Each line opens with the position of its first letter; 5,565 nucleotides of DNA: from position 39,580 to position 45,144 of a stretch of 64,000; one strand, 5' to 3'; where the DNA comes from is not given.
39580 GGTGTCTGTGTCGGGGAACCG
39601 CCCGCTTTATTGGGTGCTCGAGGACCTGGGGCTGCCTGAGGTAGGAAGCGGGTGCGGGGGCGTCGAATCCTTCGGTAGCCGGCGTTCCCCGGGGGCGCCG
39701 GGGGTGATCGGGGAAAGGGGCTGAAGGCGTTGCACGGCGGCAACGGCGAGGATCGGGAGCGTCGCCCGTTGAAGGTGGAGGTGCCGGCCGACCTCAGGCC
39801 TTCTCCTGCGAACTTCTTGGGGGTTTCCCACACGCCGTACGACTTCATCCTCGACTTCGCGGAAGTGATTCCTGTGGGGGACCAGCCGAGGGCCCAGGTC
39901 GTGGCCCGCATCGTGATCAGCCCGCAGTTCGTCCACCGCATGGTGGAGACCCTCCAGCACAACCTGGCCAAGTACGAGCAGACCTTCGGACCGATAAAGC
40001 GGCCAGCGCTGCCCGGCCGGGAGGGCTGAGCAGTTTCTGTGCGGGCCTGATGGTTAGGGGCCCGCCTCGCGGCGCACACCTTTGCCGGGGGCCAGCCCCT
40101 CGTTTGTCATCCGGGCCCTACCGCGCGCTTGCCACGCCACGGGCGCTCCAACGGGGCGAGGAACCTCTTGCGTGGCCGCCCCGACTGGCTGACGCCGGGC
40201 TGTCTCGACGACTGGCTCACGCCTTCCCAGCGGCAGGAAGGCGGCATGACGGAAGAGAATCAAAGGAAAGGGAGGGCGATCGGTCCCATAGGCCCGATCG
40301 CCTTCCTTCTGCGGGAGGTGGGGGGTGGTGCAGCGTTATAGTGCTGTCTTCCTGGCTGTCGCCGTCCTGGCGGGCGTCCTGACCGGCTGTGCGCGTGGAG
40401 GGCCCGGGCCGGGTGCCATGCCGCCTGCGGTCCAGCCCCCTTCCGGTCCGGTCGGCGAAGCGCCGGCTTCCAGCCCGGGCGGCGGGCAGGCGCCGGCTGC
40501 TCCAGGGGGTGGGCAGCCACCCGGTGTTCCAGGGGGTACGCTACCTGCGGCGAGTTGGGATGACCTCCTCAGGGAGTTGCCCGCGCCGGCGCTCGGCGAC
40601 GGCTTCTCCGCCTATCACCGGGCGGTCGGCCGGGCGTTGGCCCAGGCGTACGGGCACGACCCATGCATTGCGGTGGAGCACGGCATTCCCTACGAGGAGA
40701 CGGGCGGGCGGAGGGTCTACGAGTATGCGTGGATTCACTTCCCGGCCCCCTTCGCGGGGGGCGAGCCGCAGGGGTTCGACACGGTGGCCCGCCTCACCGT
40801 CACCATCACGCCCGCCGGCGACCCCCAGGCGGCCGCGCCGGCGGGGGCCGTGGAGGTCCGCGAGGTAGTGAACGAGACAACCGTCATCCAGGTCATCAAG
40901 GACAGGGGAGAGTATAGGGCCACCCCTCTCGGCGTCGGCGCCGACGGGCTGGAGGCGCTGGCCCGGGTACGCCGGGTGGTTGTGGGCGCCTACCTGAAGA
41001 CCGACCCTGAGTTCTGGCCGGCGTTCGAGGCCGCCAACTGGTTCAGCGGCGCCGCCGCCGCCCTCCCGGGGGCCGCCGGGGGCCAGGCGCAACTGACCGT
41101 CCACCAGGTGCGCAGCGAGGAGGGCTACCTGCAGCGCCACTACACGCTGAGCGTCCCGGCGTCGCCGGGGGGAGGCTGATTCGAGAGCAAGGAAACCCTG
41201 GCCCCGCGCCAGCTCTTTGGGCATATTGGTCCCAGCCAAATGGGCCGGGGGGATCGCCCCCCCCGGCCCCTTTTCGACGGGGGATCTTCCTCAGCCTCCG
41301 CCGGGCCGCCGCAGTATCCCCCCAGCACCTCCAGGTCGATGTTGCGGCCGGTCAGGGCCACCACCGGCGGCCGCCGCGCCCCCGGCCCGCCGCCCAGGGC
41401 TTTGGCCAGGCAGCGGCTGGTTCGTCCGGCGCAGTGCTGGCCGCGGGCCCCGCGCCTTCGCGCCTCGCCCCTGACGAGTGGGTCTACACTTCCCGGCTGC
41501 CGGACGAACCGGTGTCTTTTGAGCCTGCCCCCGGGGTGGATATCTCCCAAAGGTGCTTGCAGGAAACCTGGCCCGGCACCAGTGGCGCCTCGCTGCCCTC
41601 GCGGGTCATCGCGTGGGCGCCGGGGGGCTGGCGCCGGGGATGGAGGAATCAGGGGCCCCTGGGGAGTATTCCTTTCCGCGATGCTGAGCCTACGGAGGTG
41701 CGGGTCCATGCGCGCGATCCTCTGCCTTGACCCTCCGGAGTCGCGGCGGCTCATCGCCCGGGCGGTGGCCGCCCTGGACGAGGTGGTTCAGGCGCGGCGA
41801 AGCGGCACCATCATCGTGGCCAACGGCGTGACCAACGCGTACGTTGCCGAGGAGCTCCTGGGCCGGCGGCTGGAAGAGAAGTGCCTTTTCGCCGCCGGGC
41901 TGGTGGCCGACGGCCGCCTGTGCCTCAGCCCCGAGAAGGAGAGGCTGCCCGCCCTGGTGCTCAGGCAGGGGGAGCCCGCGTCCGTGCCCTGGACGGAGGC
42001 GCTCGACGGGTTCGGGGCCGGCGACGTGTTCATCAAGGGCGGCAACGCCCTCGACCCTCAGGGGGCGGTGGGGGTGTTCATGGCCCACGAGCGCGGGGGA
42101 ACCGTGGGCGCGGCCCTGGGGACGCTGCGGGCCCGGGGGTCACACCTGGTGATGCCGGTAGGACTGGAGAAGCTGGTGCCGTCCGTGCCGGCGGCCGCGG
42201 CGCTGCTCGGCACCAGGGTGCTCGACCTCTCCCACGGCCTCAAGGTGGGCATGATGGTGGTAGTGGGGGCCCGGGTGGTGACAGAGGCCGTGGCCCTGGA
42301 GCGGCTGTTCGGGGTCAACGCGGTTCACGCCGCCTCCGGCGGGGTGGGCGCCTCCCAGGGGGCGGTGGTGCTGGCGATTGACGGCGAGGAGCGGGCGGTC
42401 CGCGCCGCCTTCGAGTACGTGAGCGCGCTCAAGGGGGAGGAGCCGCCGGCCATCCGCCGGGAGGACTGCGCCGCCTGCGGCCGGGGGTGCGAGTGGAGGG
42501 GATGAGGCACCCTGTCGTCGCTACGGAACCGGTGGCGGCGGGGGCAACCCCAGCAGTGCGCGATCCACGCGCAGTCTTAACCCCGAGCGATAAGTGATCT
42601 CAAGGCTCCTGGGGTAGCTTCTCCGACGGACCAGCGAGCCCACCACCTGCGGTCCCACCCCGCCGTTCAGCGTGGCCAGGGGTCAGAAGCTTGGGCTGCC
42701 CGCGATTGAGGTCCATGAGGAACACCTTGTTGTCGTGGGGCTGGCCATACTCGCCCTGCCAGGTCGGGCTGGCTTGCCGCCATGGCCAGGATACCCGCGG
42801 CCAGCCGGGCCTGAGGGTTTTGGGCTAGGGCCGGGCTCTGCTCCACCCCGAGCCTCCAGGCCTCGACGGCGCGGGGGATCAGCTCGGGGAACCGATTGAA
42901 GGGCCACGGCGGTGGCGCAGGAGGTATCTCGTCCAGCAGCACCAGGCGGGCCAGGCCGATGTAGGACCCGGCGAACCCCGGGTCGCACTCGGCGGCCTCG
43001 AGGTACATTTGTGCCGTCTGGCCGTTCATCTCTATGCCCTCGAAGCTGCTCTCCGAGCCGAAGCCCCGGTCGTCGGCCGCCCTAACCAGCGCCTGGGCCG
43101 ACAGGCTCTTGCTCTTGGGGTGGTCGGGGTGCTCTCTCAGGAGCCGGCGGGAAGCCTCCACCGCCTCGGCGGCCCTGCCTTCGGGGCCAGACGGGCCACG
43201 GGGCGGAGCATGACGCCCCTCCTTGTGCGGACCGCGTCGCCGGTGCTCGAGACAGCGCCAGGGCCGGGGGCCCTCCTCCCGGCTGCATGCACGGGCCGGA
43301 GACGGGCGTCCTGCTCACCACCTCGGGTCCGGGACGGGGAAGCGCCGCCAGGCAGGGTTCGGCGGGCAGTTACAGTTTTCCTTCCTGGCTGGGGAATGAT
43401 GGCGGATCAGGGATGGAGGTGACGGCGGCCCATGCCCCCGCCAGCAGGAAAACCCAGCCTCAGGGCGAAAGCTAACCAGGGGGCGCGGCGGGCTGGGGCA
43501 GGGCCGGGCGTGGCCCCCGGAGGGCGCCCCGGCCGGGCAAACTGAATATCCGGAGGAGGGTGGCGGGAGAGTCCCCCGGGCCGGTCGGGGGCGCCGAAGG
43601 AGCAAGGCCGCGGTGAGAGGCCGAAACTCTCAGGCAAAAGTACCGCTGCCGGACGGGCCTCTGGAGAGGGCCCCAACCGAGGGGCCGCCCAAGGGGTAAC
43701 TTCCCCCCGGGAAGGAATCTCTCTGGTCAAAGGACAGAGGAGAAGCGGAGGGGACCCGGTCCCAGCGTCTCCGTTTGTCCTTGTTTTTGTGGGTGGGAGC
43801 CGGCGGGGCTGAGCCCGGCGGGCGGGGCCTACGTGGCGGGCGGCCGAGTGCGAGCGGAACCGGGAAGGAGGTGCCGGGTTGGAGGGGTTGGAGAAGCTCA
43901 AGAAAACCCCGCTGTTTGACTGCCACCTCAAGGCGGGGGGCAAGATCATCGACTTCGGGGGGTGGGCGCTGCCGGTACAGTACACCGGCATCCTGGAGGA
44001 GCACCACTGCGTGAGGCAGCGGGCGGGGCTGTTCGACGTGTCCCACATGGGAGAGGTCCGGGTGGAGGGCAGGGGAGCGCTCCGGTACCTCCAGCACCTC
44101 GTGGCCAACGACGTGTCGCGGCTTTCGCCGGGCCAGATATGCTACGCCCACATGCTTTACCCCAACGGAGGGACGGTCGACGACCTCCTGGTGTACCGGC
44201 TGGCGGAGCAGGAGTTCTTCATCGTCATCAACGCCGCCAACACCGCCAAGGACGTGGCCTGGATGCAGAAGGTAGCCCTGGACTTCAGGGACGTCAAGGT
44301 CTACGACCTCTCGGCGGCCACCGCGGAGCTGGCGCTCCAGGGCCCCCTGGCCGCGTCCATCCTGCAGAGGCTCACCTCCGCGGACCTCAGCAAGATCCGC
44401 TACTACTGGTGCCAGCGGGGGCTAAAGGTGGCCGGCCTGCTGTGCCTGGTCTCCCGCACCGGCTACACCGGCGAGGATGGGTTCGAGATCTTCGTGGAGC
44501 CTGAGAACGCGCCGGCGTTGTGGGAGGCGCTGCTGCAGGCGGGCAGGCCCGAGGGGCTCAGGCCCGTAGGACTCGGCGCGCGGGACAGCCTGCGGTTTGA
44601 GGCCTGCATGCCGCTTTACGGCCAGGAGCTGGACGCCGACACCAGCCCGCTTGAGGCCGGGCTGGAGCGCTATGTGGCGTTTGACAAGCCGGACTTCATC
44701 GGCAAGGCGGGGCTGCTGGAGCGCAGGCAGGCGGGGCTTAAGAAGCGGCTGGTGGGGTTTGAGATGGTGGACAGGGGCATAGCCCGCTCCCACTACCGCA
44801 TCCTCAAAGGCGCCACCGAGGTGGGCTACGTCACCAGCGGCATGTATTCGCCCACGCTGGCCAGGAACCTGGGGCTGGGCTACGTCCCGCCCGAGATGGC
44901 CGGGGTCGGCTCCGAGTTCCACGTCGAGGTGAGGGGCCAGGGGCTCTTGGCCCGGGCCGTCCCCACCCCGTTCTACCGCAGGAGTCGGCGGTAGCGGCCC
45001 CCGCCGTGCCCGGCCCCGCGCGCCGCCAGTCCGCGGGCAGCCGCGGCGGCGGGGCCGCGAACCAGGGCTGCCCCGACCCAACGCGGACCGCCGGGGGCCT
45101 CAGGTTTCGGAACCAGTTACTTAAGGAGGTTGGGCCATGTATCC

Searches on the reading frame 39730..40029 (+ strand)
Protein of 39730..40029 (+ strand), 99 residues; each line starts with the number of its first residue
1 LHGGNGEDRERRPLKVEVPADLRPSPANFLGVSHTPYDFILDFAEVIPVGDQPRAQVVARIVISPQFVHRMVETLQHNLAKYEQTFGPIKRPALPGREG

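Call 10: search_protein_families(library=pfam, proteins=[window:39730-40029:+], max_evalue=0.01)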
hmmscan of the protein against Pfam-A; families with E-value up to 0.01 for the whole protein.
window:39730-40029:+ (99 aa): 1 family
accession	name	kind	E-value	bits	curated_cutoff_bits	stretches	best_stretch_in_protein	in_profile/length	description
PF11950.13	DUF3467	-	6.8e-17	61.7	25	1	14-91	15-92/92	Protein of unknown function (DUF3467)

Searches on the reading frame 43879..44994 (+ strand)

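Call 10: search_protein_families(library=pfam, proteins=[window:43879-44994:+], max_evalue=0.01)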
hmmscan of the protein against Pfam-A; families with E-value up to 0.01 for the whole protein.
window:43879-44994:+ (371 aa): 2 families
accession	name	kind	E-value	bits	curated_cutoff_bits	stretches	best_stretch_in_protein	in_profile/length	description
PF01571.26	GCV_T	-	4.3e-94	315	25.6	1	13-264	2-254/255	Aminomethyltransferase folate-binding domain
PF08669.17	GCV_T_C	-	1.6e-23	82.9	25.9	1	289-366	1-79/80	Glycine cleavage T-protein C-terminal barrel domain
